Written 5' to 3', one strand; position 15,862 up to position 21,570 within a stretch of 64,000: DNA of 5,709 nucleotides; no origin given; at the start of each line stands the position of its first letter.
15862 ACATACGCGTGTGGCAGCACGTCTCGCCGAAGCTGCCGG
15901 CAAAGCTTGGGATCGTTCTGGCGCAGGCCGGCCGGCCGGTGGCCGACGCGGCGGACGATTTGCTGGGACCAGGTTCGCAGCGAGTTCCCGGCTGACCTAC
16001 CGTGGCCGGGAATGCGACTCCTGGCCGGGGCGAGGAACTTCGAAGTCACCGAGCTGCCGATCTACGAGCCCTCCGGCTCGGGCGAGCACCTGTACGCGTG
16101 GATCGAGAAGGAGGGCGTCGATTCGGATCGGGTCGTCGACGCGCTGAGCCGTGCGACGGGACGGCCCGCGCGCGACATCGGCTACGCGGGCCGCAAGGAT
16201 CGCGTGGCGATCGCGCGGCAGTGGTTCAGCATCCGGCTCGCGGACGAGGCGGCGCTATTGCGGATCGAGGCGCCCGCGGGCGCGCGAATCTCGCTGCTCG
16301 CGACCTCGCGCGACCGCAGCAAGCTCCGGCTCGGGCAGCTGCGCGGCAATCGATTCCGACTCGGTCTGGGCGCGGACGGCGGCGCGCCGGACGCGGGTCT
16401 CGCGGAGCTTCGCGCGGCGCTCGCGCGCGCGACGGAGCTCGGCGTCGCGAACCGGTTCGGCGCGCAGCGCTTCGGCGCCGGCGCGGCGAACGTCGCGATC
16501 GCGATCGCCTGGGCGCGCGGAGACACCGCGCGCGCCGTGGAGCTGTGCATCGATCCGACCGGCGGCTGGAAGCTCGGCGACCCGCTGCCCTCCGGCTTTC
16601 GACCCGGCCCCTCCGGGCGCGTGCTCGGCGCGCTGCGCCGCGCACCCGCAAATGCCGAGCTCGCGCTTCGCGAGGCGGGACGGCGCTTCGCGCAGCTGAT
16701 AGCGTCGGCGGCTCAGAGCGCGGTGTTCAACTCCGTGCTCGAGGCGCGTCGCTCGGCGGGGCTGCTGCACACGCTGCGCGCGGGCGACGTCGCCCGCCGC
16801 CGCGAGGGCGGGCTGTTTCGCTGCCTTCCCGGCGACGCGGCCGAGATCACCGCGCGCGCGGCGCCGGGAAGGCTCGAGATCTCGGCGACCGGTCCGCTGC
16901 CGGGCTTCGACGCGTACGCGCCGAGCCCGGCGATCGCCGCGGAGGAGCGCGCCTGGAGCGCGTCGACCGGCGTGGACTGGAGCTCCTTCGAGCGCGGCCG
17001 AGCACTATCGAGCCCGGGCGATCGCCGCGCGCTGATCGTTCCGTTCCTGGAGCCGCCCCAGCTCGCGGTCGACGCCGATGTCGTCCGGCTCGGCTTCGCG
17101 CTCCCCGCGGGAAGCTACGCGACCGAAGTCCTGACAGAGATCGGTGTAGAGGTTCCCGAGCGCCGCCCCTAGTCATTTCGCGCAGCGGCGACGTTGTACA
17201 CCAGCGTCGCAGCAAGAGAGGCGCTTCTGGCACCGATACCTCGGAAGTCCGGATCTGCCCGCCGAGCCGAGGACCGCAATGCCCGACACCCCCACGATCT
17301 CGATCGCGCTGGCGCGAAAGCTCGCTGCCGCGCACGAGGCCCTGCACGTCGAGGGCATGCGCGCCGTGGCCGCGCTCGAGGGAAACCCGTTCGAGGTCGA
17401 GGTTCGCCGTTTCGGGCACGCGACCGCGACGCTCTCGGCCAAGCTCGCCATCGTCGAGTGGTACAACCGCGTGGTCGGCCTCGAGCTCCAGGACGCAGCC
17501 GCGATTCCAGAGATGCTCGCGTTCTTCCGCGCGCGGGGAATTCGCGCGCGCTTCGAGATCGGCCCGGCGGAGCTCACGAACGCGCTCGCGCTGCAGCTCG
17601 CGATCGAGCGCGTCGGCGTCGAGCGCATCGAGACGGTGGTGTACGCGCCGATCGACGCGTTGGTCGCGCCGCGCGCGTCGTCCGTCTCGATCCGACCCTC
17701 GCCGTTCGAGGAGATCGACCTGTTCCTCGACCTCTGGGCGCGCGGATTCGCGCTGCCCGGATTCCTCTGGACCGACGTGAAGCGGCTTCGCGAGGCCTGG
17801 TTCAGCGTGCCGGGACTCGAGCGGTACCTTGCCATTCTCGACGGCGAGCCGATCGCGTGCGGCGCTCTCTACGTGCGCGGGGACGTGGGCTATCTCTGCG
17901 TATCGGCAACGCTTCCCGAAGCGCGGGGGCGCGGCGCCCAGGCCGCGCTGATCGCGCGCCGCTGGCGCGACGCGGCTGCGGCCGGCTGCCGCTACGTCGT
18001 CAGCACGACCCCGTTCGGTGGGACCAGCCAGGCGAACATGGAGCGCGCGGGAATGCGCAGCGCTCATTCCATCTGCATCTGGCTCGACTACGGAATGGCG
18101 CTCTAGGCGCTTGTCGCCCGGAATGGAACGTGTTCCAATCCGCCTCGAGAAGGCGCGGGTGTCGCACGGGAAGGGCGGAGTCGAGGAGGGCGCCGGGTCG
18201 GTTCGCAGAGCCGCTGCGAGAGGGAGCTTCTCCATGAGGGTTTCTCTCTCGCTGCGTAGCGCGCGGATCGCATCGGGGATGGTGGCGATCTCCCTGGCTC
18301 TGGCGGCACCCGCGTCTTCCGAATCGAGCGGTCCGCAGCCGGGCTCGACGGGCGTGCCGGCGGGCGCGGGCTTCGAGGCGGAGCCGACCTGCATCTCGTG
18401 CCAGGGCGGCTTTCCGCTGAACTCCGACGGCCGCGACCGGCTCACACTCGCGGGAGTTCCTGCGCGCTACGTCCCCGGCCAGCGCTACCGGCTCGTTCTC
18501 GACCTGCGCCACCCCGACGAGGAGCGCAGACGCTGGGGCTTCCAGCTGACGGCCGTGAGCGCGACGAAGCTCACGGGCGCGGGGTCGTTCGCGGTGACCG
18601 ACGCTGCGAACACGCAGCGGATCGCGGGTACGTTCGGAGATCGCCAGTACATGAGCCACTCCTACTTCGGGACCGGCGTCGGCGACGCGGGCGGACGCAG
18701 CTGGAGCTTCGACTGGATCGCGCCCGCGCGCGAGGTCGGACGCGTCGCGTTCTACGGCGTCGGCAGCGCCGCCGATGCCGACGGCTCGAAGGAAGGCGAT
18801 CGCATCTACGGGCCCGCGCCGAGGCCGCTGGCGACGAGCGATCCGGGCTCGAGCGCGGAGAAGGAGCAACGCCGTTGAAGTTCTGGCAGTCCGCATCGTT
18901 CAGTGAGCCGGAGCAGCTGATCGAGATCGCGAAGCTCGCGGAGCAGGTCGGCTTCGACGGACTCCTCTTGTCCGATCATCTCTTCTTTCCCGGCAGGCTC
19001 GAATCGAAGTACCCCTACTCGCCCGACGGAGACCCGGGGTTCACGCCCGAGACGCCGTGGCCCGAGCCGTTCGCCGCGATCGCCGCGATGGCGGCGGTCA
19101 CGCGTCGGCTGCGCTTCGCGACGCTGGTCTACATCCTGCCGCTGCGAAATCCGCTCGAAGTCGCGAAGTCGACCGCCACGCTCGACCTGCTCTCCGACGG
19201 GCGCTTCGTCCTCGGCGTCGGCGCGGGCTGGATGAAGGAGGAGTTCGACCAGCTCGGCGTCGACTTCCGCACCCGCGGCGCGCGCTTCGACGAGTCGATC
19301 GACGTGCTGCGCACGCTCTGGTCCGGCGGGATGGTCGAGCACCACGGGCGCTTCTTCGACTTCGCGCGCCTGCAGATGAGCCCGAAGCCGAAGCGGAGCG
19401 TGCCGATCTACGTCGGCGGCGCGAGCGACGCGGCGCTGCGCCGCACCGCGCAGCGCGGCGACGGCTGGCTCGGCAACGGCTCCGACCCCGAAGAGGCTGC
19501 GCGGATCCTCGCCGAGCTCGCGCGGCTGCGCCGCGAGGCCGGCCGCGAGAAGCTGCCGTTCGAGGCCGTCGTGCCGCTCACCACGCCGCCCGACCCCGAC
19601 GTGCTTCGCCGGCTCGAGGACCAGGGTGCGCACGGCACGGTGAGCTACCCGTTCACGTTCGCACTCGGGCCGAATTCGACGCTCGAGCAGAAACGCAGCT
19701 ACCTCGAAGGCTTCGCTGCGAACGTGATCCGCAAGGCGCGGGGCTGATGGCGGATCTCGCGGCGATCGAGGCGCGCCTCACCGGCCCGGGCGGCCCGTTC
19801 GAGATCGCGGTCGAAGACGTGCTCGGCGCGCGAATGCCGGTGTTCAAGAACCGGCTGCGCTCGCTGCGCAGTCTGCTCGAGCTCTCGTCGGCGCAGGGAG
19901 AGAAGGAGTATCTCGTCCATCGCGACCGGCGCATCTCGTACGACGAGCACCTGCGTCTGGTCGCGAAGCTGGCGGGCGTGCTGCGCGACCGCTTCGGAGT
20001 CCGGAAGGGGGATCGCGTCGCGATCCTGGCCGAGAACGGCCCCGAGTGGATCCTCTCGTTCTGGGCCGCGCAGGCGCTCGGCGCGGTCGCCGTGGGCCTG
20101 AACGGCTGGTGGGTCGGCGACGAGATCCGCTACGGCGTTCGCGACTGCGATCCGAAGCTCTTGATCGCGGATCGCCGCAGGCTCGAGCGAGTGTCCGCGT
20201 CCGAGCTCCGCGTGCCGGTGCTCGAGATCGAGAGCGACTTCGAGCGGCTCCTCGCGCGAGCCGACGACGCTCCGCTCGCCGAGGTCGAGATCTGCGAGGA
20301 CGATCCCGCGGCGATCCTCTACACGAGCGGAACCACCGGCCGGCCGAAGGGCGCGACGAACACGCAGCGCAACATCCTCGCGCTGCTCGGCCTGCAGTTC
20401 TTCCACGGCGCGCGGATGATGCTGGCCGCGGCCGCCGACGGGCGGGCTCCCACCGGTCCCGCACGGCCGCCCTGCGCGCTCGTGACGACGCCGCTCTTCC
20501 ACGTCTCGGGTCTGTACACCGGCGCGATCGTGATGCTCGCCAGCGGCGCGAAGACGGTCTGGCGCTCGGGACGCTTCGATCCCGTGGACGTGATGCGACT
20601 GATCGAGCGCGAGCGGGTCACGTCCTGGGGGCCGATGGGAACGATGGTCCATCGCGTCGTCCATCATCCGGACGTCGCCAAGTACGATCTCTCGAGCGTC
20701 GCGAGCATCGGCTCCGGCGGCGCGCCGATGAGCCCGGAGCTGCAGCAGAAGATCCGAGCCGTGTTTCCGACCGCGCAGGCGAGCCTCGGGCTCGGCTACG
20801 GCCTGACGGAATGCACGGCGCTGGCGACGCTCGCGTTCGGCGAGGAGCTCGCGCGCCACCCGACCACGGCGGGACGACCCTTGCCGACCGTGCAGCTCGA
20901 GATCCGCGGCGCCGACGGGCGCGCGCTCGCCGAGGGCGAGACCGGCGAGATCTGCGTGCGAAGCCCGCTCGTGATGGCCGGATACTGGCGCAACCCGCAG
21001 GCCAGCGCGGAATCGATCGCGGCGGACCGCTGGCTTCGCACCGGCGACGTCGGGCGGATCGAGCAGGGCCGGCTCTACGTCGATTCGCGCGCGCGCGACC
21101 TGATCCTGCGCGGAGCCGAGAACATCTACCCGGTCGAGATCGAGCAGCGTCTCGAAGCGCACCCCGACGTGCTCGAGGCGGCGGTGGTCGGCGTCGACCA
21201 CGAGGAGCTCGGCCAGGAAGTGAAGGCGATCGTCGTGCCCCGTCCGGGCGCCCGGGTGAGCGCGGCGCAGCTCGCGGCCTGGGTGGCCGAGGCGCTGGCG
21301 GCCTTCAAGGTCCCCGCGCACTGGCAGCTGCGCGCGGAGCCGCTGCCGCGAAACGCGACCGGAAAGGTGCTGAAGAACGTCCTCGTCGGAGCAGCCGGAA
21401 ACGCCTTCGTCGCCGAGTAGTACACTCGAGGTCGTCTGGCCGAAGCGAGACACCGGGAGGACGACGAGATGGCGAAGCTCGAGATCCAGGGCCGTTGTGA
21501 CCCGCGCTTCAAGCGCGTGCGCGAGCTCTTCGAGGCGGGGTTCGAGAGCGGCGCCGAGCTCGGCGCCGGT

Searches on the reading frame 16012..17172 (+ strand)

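Call 91: search_protein_families(library=pfam, proteins=[window:16012-17172:+])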
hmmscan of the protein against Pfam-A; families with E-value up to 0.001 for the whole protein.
window:16012-17172:+ (386 aa): 1 family
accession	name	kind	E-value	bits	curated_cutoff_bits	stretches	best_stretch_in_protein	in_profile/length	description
PF01142.23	TruD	-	2.9e-54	185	27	2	7-180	22-197/412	tRNA pseudouridine synthase D (TruD)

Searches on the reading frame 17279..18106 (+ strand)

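Call 14: search_protein_families(library=pfam, proteins=[window:17279-18106:+])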
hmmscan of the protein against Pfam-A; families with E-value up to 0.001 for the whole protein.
window:17279-18106:+ (275 aa): 2 families
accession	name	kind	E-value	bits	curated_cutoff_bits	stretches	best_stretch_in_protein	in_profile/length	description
PF00583.31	Acetyltransf_1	-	1.8e-06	28.6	20.7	1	169-243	23-100/116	Acetyltransferase (GNAT) family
PF13480.13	Acetyltransf_6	-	4.1e-06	27.4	22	1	147-240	32-132/143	Acetyltransferase (GNAT) domain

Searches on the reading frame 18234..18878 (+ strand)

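Call 14: search_protein_families(library=pfam, proteins=[window:18234-18878:+])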
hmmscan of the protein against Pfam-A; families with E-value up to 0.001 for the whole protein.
window:18234-18878:+ (214 aa): 0 families

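Call 82: search_protein_families(library=ncbifam, proteins=[window:18234-18878:+], max_evalue=1e-8)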
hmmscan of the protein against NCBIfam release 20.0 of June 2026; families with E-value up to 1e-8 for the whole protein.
window:18234-18878:+ (214 aa): 1 family
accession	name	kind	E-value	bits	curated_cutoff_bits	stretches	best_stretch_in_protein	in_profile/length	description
NF041895.1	choice_anch_V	domain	8.7e-19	68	42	1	21-192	3-145/150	choice-of-anchor V domain-containing protein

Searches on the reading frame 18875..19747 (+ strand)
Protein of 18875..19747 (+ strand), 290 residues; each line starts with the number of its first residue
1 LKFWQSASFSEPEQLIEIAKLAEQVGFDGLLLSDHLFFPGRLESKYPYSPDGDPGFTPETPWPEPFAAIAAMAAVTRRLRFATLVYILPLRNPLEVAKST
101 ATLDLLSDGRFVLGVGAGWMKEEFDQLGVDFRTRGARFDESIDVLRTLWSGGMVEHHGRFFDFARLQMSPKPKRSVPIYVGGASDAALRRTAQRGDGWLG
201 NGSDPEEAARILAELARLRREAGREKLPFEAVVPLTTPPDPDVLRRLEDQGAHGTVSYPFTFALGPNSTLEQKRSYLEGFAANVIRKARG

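Call 14: search_protein_families(library=pfam, proteins=[window:18875-19747:+])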
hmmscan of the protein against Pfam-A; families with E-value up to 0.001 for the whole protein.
window:18875-19747:+ (290 aa): 1 family
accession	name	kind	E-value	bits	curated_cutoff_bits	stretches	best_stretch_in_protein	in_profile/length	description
PF00296.26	Bac_luciferase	-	1.6e-60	205.6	27.9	1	11-236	21-227/314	Luciferase-like monooxygenase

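Call 75: search_protein_families(library=ncbifam, proteins=[window:18875-19747:+], max_evalue=1e-10)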
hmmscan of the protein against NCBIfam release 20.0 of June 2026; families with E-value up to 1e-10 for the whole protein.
window:18875-19747:+ (290 aa): 28 families (the best 25 are shown)
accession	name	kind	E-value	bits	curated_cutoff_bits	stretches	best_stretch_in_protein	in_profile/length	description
TIGR03619.1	F420_Rv2161c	subfamily_domain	1.9e-73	247.1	166.9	1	17-253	2-241/247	TIGR03619 family F420-dependent LLM class oxidoreductase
TIGR03560.1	F420_Rv1855c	subfamily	5.8e-36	124.4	231.4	1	13-226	13-219/227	TIGR03560 family F420-dependent LLM class oxidoreductase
TIGR03571.1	lucif_BA3436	subfamily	3.7e-35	121.6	303.9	1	13-231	31-235/304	TIGR03571 family LLM class oxidoreductase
TIGR03621.1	F420_MSMEG_2516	subfamily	5e-34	117.8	213.15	1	64-196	41-171/295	TIGR03621 family F420-dependent LLM class oxidoreductase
TIGR03854.1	F420_MSMEG_3544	hypoth_equivalog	1.8e-29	103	295.6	1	61-225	39-204/290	TIGR03854 family LLM class F420-dependent oxidoreductase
NF002619.0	PRK02271.1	equivalog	7.1e-28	97.8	276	1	65-230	42-206/329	5,10-methylenetetrahydromethanopterin reductase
TIGR04021.1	LLM_DMSO2_sfnG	equivalog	1.7e-27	96.7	382.95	1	65-225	63-227/350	dimethylsulfone monooxygenase SfnG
TIGR03557.1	F420_G6P_family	subfamily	3.3e-26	92.2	210.4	1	9-206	9-193/316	TIGR03557 family F420-dependent LLM class oxidoreductase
TIGR03555.1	F420_mer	equivalog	1.9e-23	83.4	348.7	1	67-226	42-201/325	5,10-methylenetetrahydromethanopterin reductase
TIGR03856.1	F420_MSMEG_2906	subfamily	2.5e-22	79.6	243.7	1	17-235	20-210/249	LLM class F420-dependent oxidoreductase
TIGR04027.1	LLM_KPN_01858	hypoth_equivalog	6.2e-22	78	412.9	1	62-218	51-201/326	putative FMN-dependent luciferase-like monooxygenase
TIGR03612.1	RutA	equivalog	7e-21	75.1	498.3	1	64-225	66-234/355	pyrimidine utilization protein A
TIGR04465.1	ArgArg_F420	equivalog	3e-20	72.6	470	1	13-225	60-258/364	F420-dependent hydroxymycolic acid dehydrogenase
TIGR04020.1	seco_metab_LLM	subfamily_domain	9.1e-20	71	244.45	1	61-187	49-176/341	MupA/Atu3671 family FMN-dependent luciferase-like monooxygenase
NF001939.1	PRK00719.1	subfamily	5.1e-19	68.3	510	1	65-225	55-218/373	alkanesulfonate monooxygenase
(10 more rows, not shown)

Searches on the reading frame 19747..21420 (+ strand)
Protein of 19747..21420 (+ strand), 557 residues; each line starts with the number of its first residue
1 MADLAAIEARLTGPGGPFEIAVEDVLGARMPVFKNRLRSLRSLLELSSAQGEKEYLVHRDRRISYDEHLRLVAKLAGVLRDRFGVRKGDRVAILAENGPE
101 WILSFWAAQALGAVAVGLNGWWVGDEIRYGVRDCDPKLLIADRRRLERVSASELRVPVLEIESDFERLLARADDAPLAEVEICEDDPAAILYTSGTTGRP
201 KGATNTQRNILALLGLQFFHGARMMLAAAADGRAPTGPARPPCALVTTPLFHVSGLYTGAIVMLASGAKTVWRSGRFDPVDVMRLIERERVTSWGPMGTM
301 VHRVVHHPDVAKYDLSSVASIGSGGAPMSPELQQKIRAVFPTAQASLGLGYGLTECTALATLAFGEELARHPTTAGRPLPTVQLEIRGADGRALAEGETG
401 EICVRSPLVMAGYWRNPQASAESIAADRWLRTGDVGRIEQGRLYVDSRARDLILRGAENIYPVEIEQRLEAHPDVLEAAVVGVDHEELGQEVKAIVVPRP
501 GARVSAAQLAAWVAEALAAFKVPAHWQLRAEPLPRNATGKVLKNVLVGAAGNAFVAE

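Call 14: search_protein_families(library=pfam, proteins=[window:19747-21420:+])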
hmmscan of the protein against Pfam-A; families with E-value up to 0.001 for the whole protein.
window:19747-21420:+ (557 aa): 2 families
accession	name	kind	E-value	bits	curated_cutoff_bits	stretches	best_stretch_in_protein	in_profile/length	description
PF00501.34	AMP-binding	-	5.1e-80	269.6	29.9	1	50-414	8-384/384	AMP-binding enzyme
PF13193.12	AMP-binding_C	-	1.4e-16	61.6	24.5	1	464-540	1-76/76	AMP-binding enzyme C-terminal domain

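Call 75: search_protein_families(library=ncbifam, proteins=[window:19747-21420:+], max_evalue=1e-10)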
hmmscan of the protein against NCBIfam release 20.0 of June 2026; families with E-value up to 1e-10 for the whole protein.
window:19747-21420:+ (557 aa): 102 families (the best 25 are shown)
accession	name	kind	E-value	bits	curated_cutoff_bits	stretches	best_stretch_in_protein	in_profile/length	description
NF052580.1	Str24CoAsynCasG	equivalog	6.8e-220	731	750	1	4-544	7-544/548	steroid-24-oyl-CoA synthetase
NF004837.0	PRK06187.1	subfamily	6.2e-112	374.5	476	1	47-546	18-518/531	long-chain-fatty-acid--CoA ligase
NF005801.1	PRK07656.1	equivalog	1e-89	301.5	657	1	45-546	9-499/500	FadD3 family acyl-CoA ligase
NF005702.0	PRK07514.1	subfamily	3.2e-88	296.3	558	1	57-549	24-499/506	malonyl-CoA synthase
NF009233.0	PRK12583.1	subfamily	3.4e-83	279.9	832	1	180-546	196-546/558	fatty acid CoA ligase family protein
NF005307.0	PRK06839.1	equivalog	7e-83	278.9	748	1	56-547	21-490/496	o-succinylbenzoate--CoA ligase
NF006182.0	PRK08316.1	subfamily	7.8e-81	272.1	663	1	50-546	24-513/523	fatty acyl-CoA synthetase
NF006181.0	PRK08314.1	subfamily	8.5e-81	271.9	705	2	175-546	194-550/563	long-chain-fatty-acid--CoA ligase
NF005676.0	PRK07470.1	equivalog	2.3e-80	270.7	774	1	40-546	22-525/544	acyl-CoA synthetase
NF004797.0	PRK06145.1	equivalog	9e-78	261.8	850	1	51-546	16-491/499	acyl-CoA synthetase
NF005857.1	PRK07786.1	exception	5.9e-73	246.1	733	1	50-546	22-508/513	fatty-acid--CoA ligase FadD5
NF052269.1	Staph_lig_FadD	equivalog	4e-72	243.2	650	1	60-546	25-489/499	long-chain-fatty-acid--CoA ligase FadD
NF004822.0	PRK06178.1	equivalog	1.2e-71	242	782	1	167-547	193-564/571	acyl-CoA synthetase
NF006572.0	PRK09088.1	equivalog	3.7e-71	240.3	696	1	60-547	26-484/491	acyl-CoA synthetase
NF002966.0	PRK03640.1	equivalog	1.9e-70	237.8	556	1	53-546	18-476/483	o-succinylbenzoate--CoA ligase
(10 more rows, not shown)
